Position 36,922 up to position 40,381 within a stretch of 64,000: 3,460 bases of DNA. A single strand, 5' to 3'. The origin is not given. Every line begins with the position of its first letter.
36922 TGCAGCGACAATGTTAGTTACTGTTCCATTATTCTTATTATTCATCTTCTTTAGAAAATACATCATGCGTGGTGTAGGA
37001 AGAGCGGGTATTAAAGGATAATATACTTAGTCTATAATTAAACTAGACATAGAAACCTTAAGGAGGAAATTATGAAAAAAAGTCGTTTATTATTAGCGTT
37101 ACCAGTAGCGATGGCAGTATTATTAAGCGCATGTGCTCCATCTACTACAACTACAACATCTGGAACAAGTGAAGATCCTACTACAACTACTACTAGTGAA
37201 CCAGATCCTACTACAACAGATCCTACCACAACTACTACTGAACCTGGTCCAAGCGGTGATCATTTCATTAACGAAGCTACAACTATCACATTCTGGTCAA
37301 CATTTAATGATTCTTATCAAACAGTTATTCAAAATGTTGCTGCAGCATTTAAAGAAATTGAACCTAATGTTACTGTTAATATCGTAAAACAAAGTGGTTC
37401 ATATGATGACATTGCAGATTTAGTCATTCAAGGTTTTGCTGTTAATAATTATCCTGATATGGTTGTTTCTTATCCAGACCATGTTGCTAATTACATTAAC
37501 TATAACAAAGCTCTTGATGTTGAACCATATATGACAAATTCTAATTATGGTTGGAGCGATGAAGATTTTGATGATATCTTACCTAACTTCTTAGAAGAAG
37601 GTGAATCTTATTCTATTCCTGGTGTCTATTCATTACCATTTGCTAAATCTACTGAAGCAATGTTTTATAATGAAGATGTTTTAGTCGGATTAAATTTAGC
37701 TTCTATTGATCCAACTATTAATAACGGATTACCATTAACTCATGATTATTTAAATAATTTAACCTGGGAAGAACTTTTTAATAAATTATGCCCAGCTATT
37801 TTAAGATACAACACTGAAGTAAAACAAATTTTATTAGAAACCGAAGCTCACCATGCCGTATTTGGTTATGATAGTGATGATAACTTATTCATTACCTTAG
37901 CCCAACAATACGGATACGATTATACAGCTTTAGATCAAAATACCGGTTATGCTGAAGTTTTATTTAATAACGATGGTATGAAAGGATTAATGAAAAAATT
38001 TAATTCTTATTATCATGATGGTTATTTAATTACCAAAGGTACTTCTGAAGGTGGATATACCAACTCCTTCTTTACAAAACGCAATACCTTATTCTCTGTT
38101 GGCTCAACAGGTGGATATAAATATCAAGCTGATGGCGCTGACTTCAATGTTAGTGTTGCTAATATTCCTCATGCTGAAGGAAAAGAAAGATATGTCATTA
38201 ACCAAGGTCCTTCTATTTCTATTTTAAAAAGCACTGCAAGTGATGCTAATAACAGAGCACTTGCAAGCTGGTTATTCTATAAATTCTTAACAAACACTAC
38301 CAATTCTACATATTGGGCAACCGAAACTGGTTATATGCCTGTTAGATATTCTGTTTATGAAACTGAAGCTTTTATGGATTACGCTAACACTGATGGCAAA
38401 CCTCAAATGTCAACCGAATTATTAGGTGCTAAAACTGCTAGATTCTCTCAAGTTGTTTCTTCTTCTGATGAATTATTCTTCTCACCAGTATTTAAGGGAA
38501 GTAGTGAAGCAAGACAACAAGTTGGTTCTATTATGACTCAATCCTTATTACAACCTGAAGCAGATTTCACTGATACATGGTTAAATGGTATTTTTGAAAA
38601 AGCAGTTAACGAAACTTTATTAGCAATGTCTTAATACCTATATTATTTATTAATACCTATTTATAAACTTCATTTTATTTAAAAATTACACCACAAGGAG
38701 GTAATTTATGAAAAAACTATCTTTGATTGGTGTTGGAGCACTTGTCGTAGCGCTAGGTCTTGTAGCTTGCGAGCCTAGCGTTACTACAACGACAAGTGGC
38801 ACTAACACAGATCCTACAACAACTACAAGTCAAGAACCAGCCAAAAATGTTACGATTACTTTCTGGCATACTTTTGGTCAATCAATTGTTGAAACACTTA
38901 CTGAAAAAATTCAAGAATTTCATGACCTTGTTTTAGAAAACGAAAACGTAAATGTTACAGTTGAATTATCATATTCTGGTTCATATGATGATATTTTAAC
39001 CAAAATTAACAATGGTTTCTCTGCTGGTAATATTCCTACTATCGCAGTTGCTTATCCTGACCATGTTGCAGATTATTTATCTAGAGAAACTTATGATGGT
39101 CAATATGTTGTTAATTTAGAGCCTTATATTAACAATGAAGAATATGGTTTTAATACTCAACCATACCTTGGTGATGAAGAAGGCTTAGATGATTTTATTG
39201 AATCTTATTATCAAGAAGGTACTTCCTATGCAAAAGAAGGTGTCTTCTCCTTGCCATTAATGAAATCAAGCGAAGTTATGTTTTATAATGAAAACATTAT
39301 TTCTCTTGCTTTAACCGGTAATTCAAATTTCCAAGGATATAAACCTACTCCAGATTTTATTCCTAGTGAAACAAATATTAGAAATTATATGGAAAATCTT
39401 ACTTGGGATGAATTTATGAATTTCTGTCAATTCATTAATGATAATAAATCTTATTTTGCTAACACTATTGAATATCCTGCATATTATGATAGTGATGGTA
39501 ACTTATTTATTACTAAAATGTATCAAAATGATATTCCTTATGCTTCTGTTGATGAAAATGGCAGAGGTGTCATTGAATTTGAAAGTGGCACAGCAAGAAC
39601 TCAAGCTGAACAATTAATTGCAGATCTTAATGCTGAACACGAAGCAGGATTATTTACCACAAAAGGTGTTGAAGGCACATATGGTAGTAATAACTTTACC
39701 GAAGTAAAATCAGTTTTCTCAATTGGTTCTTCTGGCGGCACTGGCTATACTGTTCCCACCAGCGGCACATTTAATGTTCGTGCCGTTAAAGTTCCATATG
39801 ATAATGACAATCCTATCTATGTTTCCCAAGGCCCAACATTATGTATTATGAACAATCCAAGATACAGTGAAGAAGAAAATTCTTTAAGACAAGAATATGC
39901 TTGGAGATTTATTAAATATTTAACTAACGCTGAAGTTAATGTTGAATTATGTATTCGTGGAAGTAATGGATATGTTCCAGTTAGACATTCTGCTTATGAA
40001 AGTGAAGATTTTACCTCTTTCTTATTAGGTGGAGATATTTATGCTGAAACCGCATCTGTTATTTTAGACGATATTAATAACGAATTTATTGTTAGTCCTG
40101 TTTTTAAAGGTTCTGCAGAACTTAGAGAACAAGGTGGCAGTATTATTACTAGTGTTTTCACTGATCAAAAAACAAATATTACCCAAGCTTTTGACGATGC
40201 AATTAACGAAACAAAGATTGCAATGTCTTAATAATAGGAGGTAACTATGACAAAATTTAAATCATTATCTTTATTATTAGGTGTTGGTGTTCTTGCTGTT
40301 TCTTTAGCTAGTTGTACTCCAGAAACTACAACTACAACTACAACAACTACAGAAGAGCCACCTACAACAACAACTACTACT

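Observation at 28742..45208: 16-kb surface nucleic-acid capture, digestion and import locus built around a mycoplasma-style ABC importer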

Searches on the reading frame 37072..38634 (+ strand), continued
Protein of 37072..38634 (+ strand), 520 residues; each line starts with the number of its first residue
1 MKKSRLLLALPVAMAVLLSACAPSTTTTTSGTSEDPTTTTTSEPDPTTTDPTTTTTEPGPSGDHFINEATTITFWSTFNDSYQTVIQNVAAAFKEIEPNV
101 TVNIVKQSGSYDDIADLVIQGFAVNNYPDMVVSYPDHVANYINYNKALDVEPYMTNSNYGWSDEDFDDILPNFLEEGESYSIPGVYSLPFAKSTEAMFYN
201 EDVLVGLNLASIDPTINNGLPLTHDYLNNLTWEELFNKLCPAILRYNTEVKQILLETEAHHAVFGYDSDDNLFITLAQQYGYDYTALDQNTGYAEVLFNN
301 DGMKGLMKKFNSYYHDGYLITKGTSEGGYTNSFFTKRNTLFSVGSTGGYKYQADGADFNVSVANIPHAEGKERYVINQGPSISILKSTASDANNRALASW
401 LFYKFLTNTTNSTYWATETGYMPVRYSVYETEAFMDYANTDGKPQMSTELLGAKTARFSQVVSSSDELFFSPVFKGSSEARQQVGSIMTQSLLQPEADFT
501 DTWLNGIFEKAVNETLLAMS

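Call 78: search_solved_structures(query=A4, max_evalue=0.001, show_alignments=1)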
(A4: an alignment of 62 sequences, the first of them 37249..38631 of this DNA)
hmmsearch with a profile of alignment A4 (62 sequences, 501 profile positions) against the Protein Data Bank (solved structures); distinct sequences matched with E-value up to 0.001: 40.
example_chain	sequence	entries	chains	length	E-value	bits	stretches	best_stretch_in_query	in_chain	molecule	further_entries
7c0x_A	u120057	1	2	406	8.4e-20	73.9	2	314-427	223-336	Sugar ABC transporter, periplasmic sugar-binding protein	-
7c0f_A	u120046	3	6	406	9.5e-20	73.8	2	314-427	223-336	Sugar ABC transporter, periplasmic sugar-binding protein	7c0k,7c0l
7c0t_A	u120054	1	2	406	2.2e-19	72.5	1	314-427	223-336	Sugar ABC transporter, periplasmic sugar-binding protein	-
7c0v_A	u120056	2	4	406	5.3e-19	71.3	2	318-427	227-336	Sugar ABC transporter, periplasmic sugar-binding protein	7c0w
7c0u_A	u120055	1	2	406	6.9e-19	70.9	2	314-427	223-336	Sugar ABC transporter, periplasmic sugar-binding protein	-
7c0r_A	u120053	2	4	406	7.5e-19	70.8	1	314-427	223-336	Sugar ABC transporter, periplasmic sugar-binding protein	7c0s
7c0o_A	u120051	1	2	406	7.8e-19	70.7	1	314-427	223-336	Sugar ABC transporter, periplasmic sugar-binding protein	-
7c0y_A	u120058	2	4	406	1.8e-18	69.6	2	314-427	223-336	Sugar ABC transporter, periplasmic sugar-binding protein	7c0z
7c14_A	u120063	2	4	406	2.2e-18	69.2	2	314-427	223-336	Sugar ABC transporter, periplasmic sugar-binding protein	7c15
7c16_A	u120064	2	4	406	9.6e-18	67.2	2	318-427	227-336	Sugar ABC transporter, periplasmic sugar-binding protein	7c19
4aq4_A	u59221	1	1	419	3.6e-17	65.3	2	281-418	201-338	SN-GLYCEROL-3-PHOSPHATE-BINDING PERIPLASMIC PROTEIN UGPB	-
6x84_A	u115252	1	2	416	4.9e-17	64.8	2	281-418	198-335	sn-glycerol-3-phosphate-binding periplasmic protein UgpB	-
4mfi_A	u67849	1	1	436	1.6e-16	63.1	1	315-443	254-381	Sn-glycerol-3-phosphate ABC transporter substrate-binding protein UspB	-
6r1b_B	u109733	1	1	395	1.6e-16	63.1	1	315-443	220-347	Putative Sn-glycerol-3-phosphate-binding lipoprotein UgpB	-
6r1b_A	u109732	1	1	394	1.7e-16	63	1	315-443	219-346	Putative Sn-glycerol-3-phosphate-binding lipoprotein UgpB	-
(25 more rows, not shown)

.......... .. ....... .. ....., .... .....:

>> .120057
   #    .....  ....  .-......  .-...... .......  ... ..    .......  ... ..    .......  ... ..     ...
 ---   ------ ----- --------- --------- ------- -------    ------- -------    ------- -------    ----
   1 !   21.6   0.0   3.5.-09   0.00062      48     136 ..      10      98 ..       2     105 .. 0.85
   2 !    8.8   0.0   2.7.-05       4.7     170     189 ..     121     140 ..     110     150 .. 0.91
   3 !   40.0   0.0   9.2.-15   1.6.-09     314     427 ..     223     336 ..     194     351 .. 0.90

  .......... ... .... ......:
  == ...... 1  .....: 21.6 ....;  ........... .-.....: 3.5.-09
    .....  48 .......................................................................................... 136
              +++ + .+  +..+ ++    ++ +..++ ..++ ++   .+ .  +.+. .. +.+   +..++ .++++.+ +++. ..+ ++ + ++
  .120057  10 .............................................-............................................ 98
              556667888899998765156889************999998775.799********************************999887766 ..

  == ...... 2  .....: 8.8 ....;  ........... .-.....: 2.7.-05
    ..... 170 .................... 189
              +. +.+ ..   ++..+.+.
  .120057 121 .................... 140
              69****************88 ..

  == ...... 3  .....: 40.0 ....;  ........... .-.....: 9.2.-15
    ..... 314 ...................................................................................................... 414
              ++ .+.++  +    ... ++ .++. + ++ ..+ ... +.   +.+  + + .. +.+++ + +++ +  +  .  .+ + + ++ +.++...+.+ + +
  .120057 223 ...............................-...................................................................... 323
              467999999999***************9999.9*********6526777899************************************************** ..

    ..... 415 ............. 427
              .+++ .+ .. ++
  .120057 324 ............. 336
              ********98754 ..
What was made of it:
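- Sugar-binding proteins score 5-15 orders of magnitude worse than the DnBP/UgpB group with the family profile (call 78).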

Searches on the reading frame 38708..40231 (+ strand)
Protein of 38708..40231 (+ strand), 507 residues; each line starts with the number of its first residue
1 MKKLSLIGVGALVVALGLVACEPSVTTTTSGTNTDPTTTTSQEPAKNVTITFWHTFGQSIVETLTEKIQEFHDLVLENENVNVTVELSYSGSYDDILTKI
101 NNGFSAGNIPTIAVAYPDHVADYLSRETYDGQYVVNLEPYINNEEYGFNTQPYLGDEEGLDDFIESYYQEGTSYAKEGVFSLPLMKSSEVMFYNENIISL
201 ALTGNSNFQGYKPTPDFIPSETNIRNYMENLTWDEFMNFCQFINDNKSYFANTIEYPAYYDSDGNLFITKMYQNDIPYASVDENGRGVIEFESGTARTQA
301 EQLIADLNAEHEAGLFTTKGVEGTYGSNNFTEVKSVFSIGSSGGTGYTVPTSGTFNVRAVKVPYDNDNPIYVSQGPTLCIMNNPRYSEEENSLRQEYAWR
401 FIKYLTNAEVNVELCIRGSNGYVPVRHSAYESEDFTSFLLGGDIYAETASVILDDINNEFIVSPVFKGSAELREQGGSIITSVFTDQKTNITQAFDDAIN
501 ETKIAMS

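Call 4: search_protein_families(library=pfam, proteins=[window:38708-40231:+], max_evalue=0.01)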
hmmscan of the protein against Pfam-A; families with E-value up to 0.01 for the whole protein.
window:38708-40231:+ (507 aa): 2 families
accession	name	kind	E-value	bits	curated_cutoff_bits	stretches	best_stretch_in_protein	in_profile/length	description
PF13416.11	SBP_bac_8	-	4e-18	66.6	27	1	78-436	8-272/279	Bacterial extracellular solute-binding protein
PF01547.30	SBP_bac_1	-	4.1e-10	40.6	26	1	60-410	4-305/307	Bacterial extracellular solute-binding protein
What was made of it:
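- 38708..40231 (+): Substrate-binding lipoprotein 2, an old paralogue of number 1 (36% identical). SBP_bac_8 E 4e-18 (call 4).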

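Call 8: search_protein_families(library=ncbifam, proteins=[window:38708-40231:+], max_evalue=0.01)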
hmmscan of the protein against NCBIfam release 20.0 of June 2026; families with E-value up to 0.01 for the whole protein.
window:38708-40231:+ (507 aa): 2 families
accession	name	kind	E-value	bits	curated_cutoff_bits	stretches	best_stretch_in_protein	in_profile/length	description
NF045826.1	lipo_P68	equivalog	3.5e-07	29.1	200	2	2-200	2-175/669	P68 family surface lipoprotein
NF008211.0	PRK10974.1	equivalog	7.9e-07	28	411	1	42-198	21-157/439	sn-glycerol-3-phosphate ABC transporter substrate-binding protein UgpB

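Call 77: search_solved_structures(query=window:38708-40231:+, max_evalue=0.01)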
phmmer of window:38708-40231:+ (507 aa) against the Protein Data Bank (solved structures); distinct sequences matched with E-value up to 0.01: 10.
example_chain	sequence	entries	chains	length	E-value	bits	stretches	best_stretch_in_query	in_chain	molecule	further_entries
7c0x_A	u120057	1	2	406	0.00013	24.3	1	50-126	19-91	Sugar ABC transporter, periplasmic sugar-binding protein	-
7c0f_A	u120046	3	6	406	0.00014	24.2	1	50-126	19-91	Sugar ABC transporter, periplasmic sugar-binding protein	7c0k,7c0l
7c0u_A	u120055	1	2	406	0.00023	23.5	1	50-126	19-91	Sugar ABC transporter, periplasmic sugar-binding protein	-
7c0y_A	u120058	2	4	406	0.00026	23.3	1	50-126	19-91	Sugar ABC transporter, periplasmic sugar-binding protein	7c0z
7c0v_A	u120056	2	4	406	0.00028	23.2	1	50-126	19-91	Sugar ABC transporter, periplasmic sugar-binding protein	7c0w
7c0t_A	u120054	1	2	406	0.00035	22.9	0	50-126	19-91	Sugar ABC transporter, periplasmic sugar-binding protein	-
7c14_A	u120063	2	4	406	0.00039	22.7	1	50-126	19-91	Sugar ABC transporter, periplasmic sugar-binding protein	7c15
7c16_A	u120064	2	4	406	0.00045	22.5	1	50-126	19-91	Sugar ABC transporter, periplasmic sugar-binding protein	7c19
7c0o_A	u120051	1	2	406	0.00047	22.4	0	50-126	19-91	Sugar ABC transporter, periplasmic sugar-binding protein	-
7c0r_A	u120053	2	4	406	0.00066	22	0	50-126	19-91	Sugar ABC transporter, periplasmic sugar-binding protein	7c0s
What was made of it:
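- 38708..40231 (+): Its only PDB sequence hits are the dinucleotide-binding protein variants (call 77).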
